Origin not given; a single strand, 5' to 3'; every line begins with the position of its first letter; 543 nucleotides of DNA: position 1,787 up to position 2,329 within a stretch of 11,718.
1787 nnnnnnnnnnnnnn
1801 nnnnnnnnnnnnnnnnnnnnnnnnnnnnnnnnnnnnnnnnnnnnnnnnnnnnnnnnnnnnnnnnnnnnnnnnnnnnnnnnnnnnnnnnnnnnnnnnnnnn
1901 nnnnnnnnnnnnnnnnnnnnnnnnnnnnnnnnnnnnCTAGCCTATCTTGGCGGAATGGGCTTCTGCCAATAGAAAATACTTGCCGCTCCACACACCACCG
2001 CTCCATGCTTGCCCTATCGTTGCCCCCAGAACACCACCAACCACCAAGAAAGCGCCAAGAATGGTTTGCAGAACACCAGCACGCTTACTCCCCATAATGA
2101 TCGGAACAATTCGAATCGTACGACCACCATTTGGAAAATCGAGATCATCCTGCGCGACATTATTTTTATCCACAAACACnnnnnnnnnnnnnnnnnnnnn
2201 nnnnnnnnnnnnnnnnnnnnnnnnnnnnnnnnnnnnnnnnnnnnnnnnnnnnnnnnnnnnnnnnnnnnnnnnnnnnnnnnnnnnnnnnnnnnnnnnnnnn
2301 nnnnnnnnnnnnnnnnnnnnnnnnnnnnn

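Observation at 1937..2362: Tail assembly gpI-like remnant with an in-frame TGA inside the island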

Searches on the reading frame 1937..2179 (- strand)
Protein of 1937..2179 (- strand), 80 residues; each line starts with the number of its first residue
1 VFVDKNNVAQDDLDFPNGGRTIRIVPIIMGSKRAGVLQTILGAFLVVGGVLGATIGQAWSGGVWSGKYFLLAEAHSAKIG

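Call 5: search_protein_families(library=pfam, proteins=[window:1937-2179:-], max_evalue=0.1)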
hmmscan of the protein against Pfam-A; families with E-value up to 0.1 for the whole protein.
window:1937-2179:- (80 aa): 0 families

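Call 57: list_cluster_members(proteins=[window:1937-2179:-, window:2195-2362:-, P0001])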
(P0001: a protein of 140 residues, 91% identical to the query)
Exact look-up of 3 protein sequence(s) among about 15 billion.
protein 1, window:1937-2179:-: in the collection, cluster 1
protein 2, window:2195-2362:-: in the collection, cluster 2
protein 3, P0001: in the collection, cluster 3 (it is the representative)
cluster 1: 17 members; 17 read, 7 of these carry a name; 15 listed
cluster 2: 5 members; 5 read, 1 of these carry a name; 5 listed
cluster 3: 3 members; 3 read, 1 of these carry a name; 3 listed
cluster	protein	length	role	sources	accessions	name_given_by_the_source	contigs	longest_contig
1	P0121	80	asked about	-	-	phage tail protein [Escherichia coli] | Phage tail protein n=1 Tax=Escherichia coli TaxID=562 RepID=A0A1M2DUW2_ECOLX | hypothetical protein [Escherichia coli]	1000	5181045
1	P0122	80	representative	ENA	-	-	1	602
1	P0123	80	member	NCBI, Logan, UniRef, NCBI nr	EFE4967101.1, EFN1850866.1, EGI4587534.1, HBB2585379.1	TPA: phage tail protein [Escherichia coli] | tail protein n=1 Tax=Escherichia coli TaxID=562 RepID=UPI0005CFCD2B | tail protein [Escherichia coli]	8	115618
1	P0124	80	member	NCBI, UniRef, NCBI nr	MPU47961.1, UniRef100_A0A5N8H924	phage tail protein [Escherichia coli] | Phage tail protein n=1 Tax=Escherichia coli TaxID=562 RepID=A0A5N8H924_ECOLX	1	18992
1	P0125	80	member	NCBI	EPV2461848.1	phage tail protein [Escherichia coli]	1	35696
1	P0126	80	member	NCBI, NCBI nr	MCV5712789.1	phage tail protein [Escherichia coli]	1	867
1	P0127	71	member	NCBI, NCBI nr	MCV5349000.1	phage tail protein, partial [Escherichia coli] | phage tail protein [Escherichia coli]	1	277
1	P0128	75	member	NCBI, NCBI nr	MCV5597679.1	phage tail protein, partial [Escherichia coli] | phage tail protein [Escherichia coli]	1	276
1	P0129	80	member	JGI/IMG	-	-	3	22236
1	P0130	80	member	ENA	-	-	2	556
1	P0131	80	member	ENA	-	-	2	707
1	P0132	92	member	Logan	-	-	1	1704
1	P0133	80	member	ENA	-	-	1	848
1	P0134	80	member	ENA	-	-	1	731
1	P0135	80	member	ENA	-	-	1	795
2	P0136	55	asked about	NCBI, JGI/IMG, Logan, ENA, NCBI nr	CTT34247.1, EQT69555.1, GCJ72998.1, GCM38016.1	putative phage tail assembly protein [Escherichia coli] | hypothetical protein G842_02214 [Escherichia coli HVH 190 (4-3255514)]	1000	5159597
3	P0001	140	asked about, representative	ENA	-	-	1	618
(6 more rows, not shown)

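Call 68: find_encoding_contigs(protein=P0132, flank=2000, max_places=3)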
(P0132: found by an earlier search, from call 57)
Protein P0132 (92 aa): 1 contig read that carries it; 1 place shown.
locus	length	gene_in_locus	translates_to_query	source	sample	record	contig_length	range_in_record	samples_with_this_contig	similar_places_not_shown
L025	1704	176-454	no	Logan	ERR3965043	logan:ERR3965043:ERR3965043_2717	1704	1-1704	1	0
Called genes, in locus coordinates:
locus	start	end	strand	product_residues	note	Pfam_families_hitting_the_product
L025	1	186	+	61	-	?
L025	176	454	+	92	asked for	-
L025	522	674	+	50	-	-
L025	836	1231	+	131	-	-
